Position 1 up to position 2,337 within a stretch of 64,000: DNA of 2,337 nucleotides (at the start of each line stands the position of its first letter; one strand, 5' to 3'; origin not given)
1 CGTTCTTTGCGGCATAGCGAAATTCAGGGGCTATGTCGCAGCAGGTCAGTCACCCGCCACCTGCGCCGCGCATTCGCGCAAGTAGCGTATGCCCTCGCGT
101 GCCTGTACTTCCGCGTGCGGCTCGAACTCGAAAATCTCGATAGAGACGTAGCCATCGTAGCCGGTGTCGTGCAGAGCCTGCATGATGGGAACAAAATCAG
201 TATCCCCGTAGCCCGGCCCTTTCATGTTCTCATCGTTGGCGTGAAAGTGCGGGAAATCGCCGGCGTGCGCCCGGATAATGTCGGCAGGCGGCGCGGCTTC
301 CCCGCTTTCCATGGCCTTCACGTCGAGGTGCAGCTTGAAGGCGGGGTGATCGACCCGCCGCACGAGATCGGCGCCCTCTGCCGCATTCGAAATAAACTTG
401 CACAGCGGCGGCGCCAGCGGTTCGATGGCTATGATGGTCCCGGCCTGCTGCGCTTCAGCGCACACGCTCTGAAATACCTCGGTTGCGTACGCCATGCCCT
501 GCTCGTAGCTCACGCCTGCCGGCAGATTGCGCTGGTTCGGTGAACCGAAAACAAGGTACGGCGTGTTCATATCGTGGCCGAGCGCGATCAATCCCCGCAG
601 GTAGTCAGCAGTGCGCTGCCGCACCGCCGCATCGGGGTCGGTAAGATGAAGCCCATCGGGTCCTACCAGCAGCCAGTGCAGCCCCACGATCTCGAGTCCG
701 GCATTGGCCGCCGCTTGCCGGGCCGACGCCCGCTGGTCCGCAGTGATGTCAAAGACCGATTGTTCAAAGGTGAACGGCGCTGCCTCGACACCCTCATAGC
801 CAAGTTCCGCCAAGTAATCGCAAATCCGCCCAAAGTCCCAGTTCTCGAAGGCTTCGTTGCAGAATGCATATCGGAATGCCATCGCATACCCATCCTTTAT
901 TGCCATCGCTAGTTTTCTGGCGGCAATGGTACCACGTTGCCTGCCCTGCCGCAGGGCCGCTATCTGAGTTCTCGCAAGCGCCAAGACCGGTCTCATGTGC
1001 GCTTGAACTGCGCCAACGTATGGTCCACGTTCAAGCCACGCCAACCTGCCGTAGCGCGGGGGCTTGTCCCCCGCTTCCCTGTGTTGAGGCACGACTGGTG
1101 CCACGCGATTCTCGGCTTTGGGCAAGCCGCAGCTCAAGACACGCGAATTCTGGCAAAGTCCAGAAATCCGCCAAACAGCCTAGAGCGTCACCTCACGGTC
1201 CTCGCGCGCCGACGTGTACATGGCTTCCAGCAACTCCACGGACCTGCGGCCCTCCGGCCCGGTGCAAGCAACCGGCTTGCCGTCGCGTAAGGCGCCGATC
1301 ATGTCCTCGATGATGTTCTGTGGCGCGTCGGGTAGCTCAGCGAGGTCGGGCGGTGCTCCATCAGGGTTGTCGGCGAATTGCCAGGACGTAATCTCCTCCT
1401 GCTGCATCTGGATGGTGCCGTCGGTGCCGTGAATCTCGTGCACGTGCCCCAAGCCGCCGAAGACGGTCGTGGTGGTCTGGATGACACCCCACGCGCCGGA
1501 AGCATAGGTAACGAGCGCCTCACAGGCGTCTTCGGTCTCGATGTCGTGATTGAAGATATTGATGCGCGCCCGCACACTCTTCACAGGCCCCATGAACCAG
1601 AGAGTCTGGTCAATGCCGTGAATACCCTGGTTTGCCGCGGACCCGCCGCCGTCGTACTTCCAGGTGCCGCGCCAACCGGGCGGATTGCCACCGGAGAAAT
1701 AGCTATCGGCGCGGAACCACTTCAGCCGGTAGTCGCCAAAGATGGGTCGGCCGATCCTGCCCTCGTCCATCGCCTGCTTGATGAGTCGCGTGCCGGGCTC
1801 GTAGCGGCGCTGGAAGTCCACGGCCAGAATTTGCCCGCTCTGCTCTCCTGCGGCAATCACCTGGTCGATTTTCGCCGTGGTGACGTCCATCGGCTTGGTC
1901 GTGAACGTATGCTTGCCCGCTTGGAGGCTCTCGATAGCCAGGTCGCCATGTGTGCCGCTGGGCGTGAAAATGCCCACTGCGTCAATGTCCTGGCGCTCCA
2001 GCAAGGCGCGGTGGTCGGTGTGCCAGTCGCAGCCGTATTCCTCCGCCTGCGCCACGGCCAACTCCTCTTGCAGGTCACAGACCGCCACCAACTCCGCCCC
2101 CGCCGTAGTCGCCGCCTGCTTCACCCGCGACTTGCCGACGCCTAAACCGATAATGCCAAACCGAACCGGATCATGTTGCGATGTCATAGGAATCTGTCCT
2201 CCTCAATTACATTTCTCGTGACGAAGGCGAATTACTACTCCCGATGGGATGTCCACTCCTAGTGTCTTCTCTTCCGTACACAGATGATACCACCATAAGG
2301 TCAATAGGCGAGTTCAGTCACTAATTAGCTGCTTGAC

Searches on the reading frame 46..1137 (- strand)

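Call 4: search_protein_families(library=pfam, proteins=[window:46-1137:-], max_evalue=0.01)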
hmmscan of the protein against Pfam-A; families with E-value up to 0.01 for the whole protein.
window:46-1137:- (363 aa): 1 family
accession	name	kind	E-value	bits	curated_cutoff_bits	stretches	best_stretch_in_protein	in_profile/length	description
PF01261.30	AP_endonuc_2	-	2.2e-39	136.1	31.1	1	107-356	2-249/249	Xylose isomerase-like TIM barrel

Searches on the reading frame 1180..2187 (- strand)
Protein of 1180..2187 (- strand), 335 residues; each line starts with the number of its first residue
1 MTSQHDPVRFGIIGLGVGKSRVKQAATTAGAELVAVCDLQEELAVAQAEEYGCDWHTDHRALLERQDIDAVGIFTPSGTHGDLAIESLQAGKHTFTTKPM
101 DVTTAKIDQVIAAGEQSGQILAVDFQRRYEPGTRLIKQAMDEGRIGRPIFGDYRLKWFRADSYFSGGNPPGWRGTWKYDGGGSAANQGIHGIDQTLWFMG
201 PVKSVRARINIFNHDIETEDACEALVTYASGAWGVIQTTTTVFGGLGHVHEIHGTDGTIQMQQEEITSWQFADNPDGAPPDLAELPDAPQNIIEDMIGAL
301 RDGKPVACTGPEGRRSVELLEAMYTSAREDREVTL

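Call 4: search_protein_families(library=pfam, proteins=[window:1180-2187:-], max_evalue=0.01)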
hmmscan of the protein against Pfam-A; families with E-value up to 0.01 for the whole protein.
window:1180-2187:- (335 aa): 4 families
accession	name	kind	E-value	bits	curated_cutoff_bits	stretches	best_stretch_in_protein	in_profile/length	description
PF22725.1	GFO_IDH_MocA_C3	-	8.6e-27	94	27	1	134-259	2-123/124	GFO/IDH/MocA C-terminal domain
PF02894.22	GFO_IDH_MocA_C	-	2.4e-22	80.2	22.9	1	137-335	1-218/218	Oxidoreductase family, C-terminal alpha/beta domain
PF01408.29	GFO_IDH_MocA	-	2.9e-20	73.6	24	1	8-125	1-120/120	Oxidoreductase family, NAD-binding Rossmann fold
PF19051.5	GFO_IDH_MocA_C2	-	0.0013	18.7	23.3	1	172-332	75-224/254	Oxidoreductase family, C-terminal alpha/beta domain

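Call 24: find_related_loci(query=window:1180-2187:-, collection=metagenome_contigs, flank=8000)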
Query window:1180-2187:- (335 aa) in metagenome_contigs; peptide patterns used: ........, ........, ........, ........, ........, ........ (x = any residue, [..] = any of these).
92 stretches matched a pattern; 12 encode a relative of the query (tblastn E <= 1e-3); 12 distinct loci.
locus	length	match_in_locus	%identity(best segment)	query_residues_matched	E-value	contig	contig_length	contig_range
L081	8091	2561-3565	89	1-335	0e+0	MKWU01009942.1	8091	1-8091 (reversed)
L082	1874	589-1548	49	8-328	5e-108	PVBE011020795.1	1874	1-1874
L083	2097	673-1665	46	3-335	6e-107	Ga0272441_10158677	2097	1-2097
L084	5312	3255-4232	49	8-335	3e-99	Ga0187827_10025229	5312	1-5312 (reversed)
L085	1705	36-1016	49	6-335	1e-105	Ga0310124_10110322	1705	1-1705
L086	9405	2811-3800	47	8-335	4e-98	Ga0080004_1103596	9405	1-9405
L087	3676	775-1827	43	6-335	9e-91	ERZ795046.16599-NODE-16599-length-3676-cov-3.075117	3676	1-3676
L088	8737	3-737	46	89-335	1e-73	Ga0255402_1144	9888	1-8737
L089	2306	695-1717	36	9-330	2e-60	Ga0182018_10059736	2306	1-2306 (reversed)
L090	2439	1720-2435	53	8-247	2e-68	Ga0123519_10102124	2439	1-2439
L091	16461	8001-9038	27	8-327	9e-36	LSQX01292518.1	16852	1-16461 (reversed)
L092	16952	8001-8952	29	32-335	7e-13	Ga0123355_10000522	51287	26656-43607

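Call 32: find_homologous_proteins(query=window:1180-2187:-, max_evalue=1e-100)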
Query window:1180-2187:- (335 aa): 61 proteins with E <= 1e-100 among 8000 candidates.
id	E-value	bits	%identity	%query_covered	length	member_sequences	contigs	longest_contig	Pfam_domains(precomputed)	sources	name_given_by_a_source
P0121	4.6e-204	695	89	100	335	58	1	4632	PF01408.29,PF22725.2,PF02894.23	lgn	-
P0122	1.6e-203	693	89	100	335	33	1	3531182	PF01408.29,PF22725.2,PF02894.23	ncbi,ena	-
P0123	2.2e-201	686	88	100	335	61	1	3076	PF01408.29,PF22725.2,PF02894.23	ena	-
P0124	1.2e-164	566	72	100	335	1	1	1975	PF01408.29,PF22725.2,PF02894.23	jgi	-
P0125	1.5e-126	440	59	98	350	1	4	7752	PF01408.29,PF22725.2,PF02894.23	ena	-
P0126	1.6e-118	414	54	96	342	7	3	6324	PF01408.29,PF22725.2,PF02894.23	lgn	-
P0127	8.5e-117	408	54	96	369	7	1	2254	PF01408.29,PF22725.2,PF02894.23,PF03447.23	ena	-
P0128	1.4e-113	398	52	96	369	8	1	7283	PF01408.29,PF22725.2,PF02894.23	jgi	jgi:predicted dehydrogenase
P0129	1.4e-113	398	50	98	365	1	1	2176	PF01408.29,PF22725.2,PF02894.23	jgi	jgi:predicted dehydrogenase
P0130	2.3e-112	394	52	98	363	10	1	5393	PF01408.29,PF22725.2,PF02894.23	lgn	-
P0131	4.8e-112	393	51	97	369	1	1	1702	PF01408.29,PF22725.2,PF02894.23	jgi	-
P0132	2.0e-111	391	53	99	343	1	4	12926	PF01408.29,PF22725.2,PF02894.23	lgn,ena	-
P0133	2.1e-111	390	53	96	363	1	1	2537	PF01408.29,PF22725.2,PF02894.23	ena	-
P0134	1.6e-110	388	51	96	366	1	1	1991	PF01408.29,PF22725.2,PF02894.23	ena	-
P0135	3.1e-110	387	50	98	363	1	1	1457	PF01408.29,PF22725.2,PF02894.23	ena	-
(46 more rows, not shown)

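Call 33: list_cluster_members(proteins=[P0121, P0122, P0123])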
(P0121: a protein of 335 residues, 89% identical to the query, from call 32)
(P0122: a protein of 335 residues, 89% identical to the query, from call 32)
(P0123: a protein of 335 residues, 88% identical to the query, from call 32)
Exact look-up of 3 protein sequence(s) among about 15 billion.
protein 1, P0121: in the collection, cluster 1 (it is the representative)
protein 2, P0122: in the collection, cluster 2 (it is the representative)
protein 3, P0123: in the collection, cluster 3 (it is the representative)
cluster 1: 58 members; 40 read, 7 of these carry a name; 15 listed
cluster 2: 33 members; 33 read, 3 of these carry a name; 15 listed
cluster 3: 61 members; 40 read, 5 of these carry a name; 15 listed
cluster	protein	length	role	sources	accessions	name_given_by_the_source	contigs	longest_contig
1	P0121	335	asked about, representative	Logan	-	-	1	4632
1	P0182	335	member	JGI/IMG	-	predicted dehydrogenase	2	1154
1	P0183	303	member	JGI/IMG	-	predicted dehydrogenase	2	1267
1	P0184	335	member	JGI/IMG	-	predicted dehydrogenase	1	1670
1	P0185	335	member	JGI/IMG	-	predicted dehydrogenase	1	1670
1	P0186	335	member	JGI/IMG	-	predicted dehydrogenase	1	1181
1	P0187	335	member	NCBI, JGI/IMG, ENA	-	predicted dehydrogenase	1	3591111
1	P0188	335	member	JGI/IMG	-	predicted dehydrogenase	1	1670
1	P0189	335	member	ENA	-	-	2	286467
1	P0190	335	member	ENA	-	-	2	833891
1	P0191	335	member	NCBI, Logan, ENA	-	-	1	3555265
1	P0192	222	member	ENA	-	-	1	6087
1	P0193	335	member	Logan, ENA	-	-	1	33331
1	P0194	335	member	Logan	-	-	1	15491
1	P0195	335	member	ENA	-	-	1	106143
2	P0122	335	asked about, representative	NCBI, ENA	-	-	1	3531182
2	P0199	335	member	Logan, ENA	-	-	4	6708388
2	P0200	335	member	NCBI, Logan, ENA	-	-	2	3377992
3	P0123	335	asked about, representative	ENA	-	-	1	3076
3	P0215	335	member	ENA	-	-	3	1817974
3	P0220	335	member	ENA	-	-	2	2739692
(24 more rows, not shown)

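Call 34: find_encoding_contigs(protein=P0187, flank=4500, max_places=3)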
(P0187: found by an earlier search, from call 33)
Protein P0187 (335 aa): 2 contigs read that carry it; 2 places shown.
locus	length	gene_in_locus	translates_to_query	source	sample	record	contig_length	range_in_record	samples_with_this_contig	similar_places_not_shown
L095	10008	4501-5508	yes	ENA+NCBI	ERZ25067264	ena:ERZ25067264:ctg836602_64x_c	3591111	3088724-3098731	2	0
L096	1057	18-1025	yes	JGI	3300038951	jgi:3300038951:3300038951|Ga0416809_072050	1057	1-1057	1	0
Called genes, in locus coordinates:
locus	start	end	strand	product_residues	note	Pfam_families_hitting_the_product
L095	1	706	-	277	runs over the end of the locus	PF12844:HTH_19 (weak), PF13560:HTH_31 (weak), PF13413:HTH_25, PF13464:RodZ_C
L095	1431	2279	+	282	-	PF01182:Glucosamine_iso (faint)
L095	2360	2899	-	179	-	PF14103:DUF4276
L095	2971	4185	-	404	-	PF02463:SMC_N (weak), PF13175:AAA_15 (weak), PF11398:DUF2813 (faint), PF13304:AAA_21, PF13175:AAA_15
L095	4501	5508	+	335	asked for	PF01408:GFO_IDH_MocA, PF02894:GFO_IDH_MocA_C, PF22725:GFO_IDH_MocA_C3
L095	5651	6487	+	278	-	PF01261:AP_endonuc_2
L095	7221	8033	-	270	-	PF01522:Polysacc_deac_1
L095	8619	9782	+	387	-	PF14100:DUF6807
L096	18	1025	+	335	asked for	PF01408:GFO_IDH_MocA, PF02894:GFO_IDH_MocA_C, PF22725:GFO_IDH_MocA_C3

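Call 35: find_encoding_contigs(protein=P0191, flank=4500, max_places=3)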
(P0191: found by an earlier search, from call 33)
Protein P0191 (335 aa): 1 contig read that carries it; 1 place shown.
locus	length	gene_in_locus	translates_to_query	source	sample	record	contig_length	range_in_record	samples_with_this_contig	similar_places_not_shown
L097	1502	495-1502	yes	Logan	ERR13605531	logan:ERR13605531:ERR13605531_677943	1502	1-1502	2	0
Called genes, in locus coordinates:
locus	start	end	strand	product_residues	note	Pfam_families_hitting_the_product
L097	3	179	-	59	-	?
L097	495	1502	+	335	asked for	PF01408:GFO_IDH_MocA, PF02894:GFO_IDH_MocA_C, PF22725:GFO_IDH_MocA_C3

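Call 36: find_encoding_contigs(protein=P0200, flank=4500, max_places=3)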
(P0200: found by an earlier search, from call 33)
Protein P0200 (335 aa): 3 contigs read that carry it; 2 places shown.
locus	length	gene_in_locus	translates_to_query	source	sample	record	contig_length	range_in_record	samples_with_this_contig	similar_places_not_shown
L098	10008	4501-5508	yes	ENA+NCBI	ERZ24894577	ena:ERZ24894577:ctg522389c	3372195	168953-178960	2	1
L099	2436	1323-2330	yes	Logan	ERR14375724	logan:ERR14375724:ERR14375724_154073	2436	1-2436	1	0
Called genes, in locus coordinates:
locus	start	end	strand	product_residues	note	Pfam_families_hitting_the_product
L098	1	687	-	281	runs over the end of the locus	PF13560:HTH_31 (weak), PF13413:HTH_25, PF13464:RodZ_C (weak)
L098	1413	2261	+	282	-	PF01182:Glucosamine_iso (faint)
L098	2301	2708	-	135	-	PF14103:DUF4276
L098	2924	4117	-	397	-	PF02463:SMC_N (weak), PF13175:AAA_15 (weak), PF13476:AAA_23 (weak), PF11398:DUF2813 (faint), PF13304:AAA_21, PF13175:AAA_15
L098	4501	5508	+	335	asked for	PF01408:GFO_IDH_MocA, PF02894:GFO_IDH_MocA_C, PF22725:GFO_IDH_MocA_C3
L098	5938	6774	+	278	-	PF01261:AP_endonuc_2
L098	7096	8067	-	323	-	PF00665:rve, PF13683:rve_3, PF13333:rve_2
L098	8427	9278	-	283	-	PF01261:AP_endonuc_2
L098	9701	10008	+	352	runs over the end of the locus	PF01467:CTP_transf_like (weak)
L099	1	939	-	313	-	?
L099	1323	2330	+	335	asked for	PF01408:GFO_IDH_MocA, PF02894:GFO_IDH_MocA_C, PF22725:GFO_IDH_MocA_C3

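Call 37: find_encoding_contigs(protein=P0199, flank=4500, max_places=4)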
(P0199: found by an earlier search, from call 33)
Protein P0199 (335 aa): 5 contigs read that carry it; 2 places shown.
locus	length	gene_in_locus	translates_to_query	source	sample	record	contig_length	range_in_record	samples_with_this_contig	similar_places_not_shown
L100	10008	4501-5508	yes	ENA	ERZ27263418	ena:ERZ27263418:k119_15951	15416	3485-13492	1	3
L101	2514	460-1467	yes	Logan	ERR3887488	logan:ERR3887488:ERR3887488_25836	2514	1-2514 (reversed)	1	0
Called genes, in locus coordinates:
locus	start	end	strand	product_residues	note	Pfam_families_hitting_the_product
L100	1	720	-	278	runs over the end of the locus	PF13413:HTH_25, PF13464:RodZ_C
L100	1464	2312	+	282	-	PF01182:Glucosamine_iso (faint)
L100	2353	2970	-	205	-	PF14103:DUF4276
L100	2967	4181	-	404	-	PF02463:SMC_N (weak), PF13476:AAA_23 (weak), PF11398:DUF2813 (faint), PF13304:AAA_21, PF13175:AAA_15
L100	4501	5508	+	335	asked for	PF01408:GFO_IDH_MocA, PF02894:GFO_IDH_MocA_C, PF22725:GFO_IDH_MocA_C3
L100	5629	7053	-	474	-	PF00672:HAMP, PF00512:HisKA, PF02518:HATPase_c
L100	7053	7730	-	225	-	PF00072:Response_reg, PF00486:Trans_reg_C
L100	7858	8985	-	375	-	-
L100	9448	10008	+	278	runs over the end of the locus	PF01261:AP_endonuc_2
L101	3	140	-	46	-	?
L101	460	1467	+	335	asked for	PF01408:GFO_IDH_MocA, PF02894:GFO_IDH_MocA_C, PF22725:GFO_IDH_MocA_C3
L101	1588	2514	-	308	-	?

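Call 38: find_encoding_contigs(protein=P0215, flank=4500, max_places=4)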
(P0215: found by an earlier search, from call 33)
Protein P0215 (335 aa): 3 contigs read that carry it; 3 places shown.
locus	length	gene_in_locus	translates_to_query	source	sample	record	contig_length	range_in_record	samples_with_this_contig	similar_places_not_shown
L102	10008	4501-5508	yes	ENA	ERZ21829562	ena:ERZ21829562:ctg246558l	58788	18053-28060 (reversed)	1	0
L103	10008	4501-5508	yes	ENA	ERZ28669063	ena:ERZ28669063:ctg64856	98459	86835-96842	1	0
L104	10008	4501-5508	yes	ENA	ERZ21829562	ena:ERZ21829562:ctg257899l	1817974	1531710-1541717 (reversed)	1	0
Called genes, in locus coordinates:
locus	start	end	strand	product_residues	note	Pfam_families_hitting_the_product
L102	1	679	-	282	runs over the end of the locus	PF13560:HTH_31 (weak), PF13413:HTH_25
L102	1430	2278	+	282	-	-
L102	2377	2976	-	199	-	PF14103:DUF4276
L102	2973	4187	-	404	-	PF02463:SMC_N (faint), PF13175:AAA_15 (weak), PF11398:DUF2813 (faint), PF13304:AAA_21, PF13175:AAA_15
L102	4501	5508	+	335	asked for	PF01408:GFO_IDH_MocA, PF02894:GFO_IDH_MocA_C, PF22725:GFO_IDH_MocA_C3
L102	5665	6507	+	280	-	PF01261:AP_endonuc_2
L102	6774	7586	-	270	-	PF01522:Polysacc_deac_1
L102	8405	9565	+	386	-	PF14100:DUF6807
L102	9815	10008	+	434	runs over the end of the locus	PF05977:MFS_3, PF07690:MFS_1, PF13347:MFS_2 (weak), PF07690:MFS_1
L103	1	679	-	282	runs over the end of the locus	PF13560:HTH_31 (weak), PF13413:HTH_25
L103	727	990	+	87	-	-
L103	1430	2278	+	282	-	-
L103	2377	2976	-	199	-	PF14103:DUF4276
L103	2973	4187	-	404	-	PF02463:SMC_N (weak), PF11398:DUF2813 (faint), PF13304:AAA_21, PF13175:AAA_15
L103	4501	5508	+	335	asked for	PF01408:GFO_IDH_MocA, PF02894:GFO_IDH_MocA_C, PF22725:GFO_IDH_MocA_C3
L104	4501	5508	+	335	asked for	PF01408:GFO_IDH_MocA, PF02894:GFO_IDH_MocA_C, PF22725:GFO_IDH_MocA_C3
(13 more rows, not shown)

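Call 39: find_encoding_contigs(protein=P0220, flank=4500, max_places=4)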
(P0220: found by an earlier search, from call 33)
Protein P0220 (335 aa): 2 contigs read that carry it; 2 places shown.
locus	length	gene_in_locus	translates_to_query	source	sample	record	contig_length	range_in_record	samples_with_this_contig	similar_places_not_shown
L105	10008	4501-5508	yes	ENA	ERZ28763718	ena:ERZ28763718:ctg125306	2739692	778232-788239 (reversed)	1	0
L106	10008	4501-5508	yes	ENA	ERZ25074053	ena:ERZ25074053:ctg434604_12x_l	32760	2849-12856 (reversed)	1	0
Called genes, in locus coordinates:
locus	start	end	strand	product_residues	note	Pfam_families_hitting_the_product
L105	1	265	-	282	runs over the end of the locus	PF13560:HTH_31 (weak), PF13413:HTH_25, PF13464:RodZ_C (faint)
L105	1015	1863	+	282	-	-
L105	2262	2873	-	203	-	PF14103:DUF4276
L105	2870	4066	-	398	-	PF02463:SMC_N (faint), PF13476:AAA_23 (weak), PF11398:DUF2813 (faint), PF13304:AAA_21, PF13175:AAA_15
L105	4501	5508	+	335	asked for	PF01408:GFO_IDH_MocA, PF02894:GFO_IDH_MocA_C, PF22725:GFO_IDH_MocA_C3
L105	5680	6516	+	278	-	PF01261:AP_endonuc_2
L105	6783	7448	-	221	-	PF01522:Polysacc_deac_1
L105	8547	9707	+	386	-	PF14100:DUF6807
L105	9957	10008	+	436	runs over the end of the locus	PF05977:MFS_3, PF13347:MFS_2 (faint), PF07690:MFS_1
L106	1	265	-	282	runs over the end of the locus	PF13560:HTH_31 (weak), PF13413:HTH_25, PF13464:RodZ_C (faint)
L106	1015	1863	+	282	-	-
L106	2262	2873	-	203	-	PF14103:DUF4276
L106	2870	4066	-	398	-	PF02463:SMC_N (faint), PF13476:AAA_23 (weak), PF11398:DUF2813 (faint), PF13304:AAA_21, PF13175:AAA_15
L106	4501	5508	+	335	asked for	PF01408:GFO_IDH_MocA, PF02894:GFO_IDH_MocA_C, PF22725:GFO_IDH_MocA_C3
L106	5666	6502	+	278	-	PF01261:AP_endonuc_2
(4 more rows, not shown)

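Call 41: find_encoding_contigs(protein=P0125, flank=5000, max_places=4)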
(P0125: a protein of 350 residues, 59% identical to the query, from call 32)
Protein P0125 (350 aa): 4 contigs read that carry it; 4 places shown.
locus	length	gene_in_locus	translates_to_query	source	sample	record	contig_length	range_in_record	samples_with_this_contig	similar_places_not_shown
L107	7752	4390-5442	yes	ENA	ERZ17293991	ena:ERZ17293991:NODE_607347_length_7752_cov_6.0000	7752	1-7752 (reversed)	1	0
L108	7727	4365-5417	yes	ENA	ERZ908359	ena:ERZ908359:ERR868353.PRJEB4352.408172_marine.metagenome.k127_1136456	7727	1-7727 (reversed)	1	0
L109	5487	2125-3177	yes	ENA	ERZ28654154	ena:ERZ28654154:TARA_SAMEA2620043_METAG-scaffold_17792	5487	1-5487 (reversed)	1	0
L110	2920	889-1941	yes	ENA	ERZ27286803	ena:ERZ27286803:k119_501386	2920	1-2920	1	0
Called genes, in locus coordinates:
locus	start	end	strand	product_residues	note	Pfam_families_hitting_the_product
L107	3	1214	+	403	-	?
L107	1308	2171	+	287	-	PF01261:AP_endonuc_2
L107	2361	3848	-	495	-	-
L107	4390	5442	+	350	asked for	PF01408:GFO_IDH_MocA, PF22725:GFO_IDH_MocA_C3, PF02894:GFO_IDH_MocA_C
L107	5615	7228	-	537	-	-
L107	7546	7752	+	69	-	?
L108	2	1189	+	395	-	?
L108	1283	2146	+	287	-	PF01261:AP_endonuc_2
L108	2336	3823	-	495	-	-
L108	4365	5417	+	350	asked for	PF01408:GFO_IDH_MocA, PF22725:GFO_IDH_MocA_C3, PF02894:GFO_IDH_MocA_C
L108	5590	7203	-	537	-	-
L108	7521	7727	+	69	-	?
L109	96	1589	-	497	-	-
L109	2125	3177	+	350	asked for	PF01408:GFO_IDH_MocA, PF22725:GFO_IDH_MocA_C3, PF02894:GFO_IDH_MocA_C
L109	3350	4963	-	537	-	-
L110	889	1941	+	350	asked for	PF01408:GFO_IDH_MocA, PF22725:GFO_IDH_MocA_C3, PF02894:GFO_IDH_MocA_C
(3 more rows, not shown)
